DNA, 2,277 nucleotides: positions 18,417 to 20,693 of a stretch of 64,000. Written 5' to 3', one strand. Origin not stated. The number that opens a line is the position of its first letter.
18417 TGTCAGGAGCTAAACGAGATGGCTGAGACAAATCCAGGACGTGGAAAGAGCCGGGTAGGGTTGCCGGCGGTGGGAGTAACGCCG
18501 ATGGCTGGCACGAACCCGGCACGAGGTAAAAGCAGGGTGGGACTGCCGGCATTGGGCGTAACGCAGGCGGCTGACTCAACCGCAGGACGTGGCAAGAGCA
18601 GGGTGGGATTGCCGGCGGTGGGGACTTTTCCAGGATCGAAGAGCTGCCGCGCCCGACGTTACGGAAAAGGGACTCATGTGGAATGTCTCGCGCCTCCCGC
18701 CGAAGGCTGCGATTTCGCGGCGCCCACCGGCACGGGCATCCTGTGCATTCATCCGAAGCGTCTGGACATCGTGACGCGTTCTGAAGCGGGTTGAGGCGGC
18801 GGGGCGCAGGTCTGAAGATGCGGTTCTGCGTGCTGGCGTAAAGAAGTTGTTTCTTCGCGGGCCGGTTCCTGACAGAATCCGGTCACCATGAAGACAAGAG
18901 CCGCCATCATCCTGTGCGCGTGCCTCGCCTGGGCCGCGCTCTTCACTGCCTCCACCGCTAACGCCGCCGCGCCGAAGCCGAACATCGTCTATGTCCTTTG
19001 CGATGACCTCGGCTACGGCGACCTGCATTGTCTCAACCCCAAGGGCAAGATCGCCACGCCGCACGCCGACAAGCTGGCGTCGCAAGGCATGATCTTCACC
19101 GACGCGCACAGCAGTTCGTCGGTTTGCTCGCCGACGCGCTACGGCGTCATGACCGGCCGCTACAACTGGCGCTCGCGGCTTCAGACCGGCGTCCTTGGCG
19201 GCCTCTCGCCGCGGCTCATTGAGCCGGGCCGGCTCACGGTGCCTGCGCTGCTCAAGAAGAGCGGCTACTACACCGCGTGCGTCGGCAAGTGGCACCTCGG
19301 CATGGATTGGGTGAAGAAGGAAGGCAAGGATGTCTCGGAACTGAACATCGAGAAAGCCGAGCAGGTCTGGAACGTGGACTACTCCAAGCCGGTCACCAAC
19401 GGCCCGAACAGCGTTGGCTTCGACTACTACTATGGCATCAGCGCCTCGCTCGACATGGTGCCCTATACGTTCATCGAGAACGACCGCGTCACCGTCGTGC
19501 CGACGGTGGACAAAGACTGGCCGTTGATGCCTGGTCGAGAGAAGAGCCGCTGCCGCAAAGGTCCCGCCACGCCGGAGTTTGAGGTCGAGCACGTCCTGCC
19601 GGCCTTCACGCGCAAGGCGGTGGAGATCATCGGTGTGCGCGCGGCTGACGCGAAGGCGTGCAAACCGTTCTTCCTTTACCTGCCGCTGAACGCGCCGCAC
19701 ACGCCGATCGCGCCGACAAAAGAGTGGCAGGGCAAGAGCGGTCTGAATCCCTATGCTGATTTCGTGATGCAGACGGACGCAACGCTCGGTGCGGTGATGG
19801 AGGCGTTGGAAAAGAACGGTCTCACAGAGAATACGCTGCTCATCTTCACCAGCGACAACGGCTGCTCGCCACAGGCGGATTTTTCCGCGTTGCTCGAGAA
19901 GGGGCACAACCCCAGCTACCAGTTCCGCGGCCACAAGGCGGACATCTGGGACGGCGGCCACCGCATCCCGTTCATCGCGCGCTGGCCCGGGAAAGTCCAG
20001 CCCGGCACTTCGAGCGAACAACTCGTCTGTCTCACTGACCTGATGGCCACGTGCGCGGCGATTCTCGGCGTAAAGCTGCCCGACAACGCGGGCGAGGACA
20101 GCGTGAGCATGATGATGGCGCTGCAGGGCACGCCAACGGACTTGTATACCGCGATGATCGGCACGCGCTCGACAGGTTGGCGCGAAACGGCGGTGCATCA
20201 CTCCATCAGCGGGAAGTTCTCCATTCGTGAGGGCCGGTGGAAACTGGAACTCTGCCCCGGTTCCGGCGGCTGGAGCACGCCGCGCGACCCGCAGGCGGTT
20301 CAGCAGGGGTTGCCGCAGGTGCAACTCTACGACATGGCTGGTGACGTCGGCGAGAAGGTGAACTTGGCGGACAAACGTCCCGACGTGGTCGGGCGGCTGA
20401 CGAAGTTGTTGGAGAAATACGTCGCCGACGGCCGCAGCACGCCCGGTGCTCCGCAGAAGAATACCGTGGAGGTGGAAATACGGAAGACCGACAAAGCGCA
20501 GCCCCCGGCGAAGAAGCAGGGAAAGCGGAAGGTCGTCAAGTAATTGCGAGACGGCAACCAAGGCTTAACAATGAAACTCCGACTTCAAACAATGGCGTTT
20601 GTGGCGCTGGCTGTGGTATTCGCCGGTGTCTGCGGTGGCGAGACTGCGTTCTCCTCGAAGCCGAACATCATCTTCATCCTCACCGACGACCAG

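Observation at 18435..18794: Small ORF with three 22-aa modules whose inter-copy differences are almost entirely synonymous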

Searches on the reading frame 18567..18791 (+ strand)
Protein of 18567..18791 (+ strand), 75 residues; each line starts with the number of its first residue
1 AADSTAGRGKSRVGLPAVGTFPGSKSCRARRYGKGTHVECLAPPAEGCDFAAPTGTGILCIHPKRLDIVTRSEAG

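Call 35: predict_structure(alignment_id=A4)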
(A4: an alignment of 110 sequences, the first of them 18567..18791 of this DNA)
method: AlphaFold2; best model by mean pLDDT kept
length: 75 residues; sequences in the alignment: 110
mean_pLDDT: 65.2   pTM: 0.45
mean pLDDT of the five models: 65.2, 63.7, 63.4, 63.0, 61.9
residues with pLDDT >= 90: 0; 70-90: 39; 50-70: 22; < 50: 14
segments of 3 or more residues with pLDDT < 50: 1-4, 16-20
pLDDT, mean of each block of 10 residues (from residue 1): 49 46 63 78 62 77 79 70
secondary structure, 60 per line:
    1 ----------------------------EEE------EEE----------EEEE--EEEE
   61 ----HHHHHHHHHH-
elements in order: E29-31 E38-40 E51-54 E57-60 H65-74
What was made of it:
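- The AlphaFold domain model has pLDDT 70-79 (call 35).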

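Call 37: fold_search(model_id=the predicted structure, library=pdb)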
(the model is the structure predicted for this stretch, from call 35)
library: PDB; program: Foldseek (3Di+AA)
matches with E <= 10: 8; with E <= 0.001: 0
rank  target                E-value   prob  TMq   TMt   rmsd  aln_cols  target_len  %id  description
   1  1r8o_B                3.6e+00  0.02  0.19  0.19   9.6        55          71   18  Crystal structure of an unusual Kunitz-type trypsin inhibitor from Copaifera langsdorffii seeds (released 2004-05-25)
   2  6z1p_Ag               4.2e+00  0.02  0.19  0.09   9.9        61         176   16  Structure of the mitochondrial ribosome from Tetrahymena thermophila (released 2020-06-24)
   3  5yrz_B                7.0e+00  0.02  0.20  0.23   8.0        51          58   16  Toxin-Antitoxin complex from Streptococcus pneumoniae (released 2018-05-23)
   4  3k0l_B                8.6e+00  0.02  0.18  0.12   3.9        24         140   21  Crystal Structure of Putative MarR Family Transcriptional Regulator from Acinetobacter sp. ADP (released 2009-10-13)
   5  6nkl_D                9.1e+00  0.01  0.19  0.20  11.8        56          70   12  2.2 A resolution structure of VapBC-1 from nontypeable Haemophilus influenzae (released 2019-04-10)
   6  9f14_B                9.8e+00  0.02  0.22  0.07   3.2        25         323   16  The crystal structure of full length tetramer CysB from Klebsiella aerogenes in complex with N-acetylserine (released 2024-07-24)
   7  7mqa_SD               9.8e+00  0.02  0.23  0.10  10.2        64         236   11  Cryo-EM structure of the human SSU processome, state post-A1 (released 2021-09-22)
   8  3m9q_B                9.8e+00  0.01  0.19  0.17  12.9        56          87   16  Drosophila MSL3 chromodomain (released 2010-07-21)

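Call 41: fold_search(model_id=the predicted structure, library=viral)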
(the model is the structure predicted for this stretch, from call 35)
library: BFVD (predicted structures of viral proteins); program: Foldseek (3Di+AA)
matches with E <= 10: 62; with E <= 0.001: 0
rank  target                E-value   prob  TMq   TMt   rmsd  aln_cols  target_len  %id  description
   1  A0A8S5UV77            1.7e+00  0.05  0.22  0.19  11.4        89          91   20  BofC-like protein [Myoviridae sp. ctLx49]
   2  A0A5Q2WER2            1.8e+00  0.11  0.26  0.25   5.9        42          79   14  Uncharacterized protein [Gordonia phage Syleon]
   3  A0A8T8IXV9            2.5e+00  0.04  0.26  0.19  12.9        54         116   20  (no name in the UniProt tables at hand)
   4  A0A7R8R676            2.5e+00  0.02  0.20  0.17  11.9        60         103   17  (no name in the UniProt tables at hand)
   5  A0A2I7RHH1            2.6e+00  0.02  0.18  0.13   9.9        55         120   22  (no name in the UniProt tables at hand)
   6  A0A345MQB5            2.8e+00  0.05  0.24  0.20  11.1        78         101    8  (no name in the UniProt tables at hand)
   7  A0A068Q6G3            3.2e+00  0.04  0.23  0.23  12.6        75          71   15  Uncharacterized protein [Ralstonia phage RSJ2]
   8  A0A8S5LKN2            3.4e+00  0.06  0.31  0.28   8.9        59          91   10  Uncharacterized protein [Siphoviridae sp. ctvod4]
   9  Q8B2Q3                3.4e+00  0.03  0.19  0.15  12.8        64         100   14  Polyprotein (Fragment) [simian sapelovirus 3]
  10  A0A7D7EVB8            3.6e+00  0.02  0.25  0.23  12.5        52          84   12  (no name in the UniProt tables at hand)
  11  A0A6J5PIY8            4.2e+00  0.02  0.17  0.09   9.8        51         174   16  N-acetylmuramoyl-L-alanine amidase [uncultured Caudovirales phage]
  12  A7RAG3                4.4e+00  0.03  0.24  0.24   8.7        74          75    9  (no name in the UniProt tables at hand)
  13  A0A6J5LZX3            4.7e+00  0.02  0.23  0.14  10.1        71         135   13  Uncharacterized protein [uncultured Caudovirales phage]
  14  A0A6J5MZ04            5.1e+00  0.03  0.25  0.22   8.4        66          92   14  Uncharacterized protein [uncultured Caudovirales phage]
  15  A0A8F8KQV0            5.1e+00  0.02  0.19  0.06   8.6        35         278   26  Uncharacterized protein [Clandestinovirus]
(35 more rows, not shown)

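Call 47: find_related_loci(query=A4, collection=viral_contigs, flank=4000)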
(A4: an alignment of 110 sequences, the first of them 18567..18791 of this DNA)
Query A4 (75 aa) in viral_contigs; peptide patterns used: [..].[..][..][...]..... (x = any residue, [..] = any of these).
No stretch of DNA in the collection matches any of the patterns.
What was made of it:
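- Tried and rejected: The viral-contig scan with the family alignment found no match (call 47).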

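Call 74: search_solved_structures(query=A4, max_evalue=10, show_alignments=2)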
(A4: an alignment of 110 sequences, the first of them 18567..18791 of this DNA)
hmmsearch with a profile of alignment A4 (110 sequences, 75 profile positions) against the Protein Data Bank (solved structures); distinct sequences matched with E-value up to 10: 0.

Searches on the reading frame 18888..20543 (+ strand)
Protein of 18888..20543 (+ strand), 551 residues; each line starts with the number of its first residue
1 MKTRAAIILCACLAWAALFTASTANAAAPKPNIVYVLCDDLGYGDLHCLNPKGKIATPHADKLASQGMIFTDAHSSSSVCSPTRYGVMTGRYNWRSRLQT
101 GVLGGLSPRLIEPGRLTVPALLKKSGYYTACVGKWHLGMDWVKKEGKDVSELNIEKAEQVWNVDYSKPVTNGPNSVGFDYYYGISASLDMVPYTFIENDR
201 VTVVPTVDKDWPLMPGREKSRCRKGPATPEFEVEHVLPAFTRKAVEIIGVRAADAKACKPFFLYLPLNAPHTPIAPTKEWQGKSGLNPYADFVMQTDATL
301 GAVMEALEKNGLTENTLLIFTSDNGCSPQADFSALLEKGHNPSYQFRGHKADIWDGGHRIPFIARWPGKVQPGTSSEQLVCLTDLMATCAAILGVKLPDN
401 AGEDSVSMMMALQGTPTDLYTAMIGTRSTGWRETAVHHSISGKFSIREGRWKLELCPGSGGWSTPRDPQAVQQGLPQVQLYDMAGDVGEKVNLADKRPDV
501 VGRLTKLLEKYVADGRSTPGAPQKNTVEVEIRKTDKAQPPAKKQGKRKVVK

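Call 8: search_protein_families(library=pfam, proteins=[window:18888-20543:+], max_evalue=1)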
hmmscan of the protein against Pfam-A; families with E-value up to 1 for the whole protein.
window:18888-20543:+ (551 aa): 5 families
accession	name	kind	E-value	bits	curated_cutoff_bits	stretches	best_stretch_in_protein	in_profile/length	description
PF00884.28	Sulfatase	-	8e-49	167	25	1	31-395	1-301/301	Sulfatase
PF16347.10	SGSH_C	-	2.2e-06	28.3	29.3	1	354-453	12-106/154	N-sulphoglucosamine sulphohydrolase, C-terminal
PF01663.27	Phosphodiest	-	6.8e-05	23.1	23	1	289-329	184-224/342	Type I phosphodiesterase / nucleotide pyrophosphatase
PF11131.13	PhrC_PhrF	-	0.18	11.8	25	1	9-29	6-26/38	Rap-phr extracellular signalling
PF02995.22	DUF229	-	0.23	10.6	25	1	288-325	305-342/496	Protein of unknown function (DUF229)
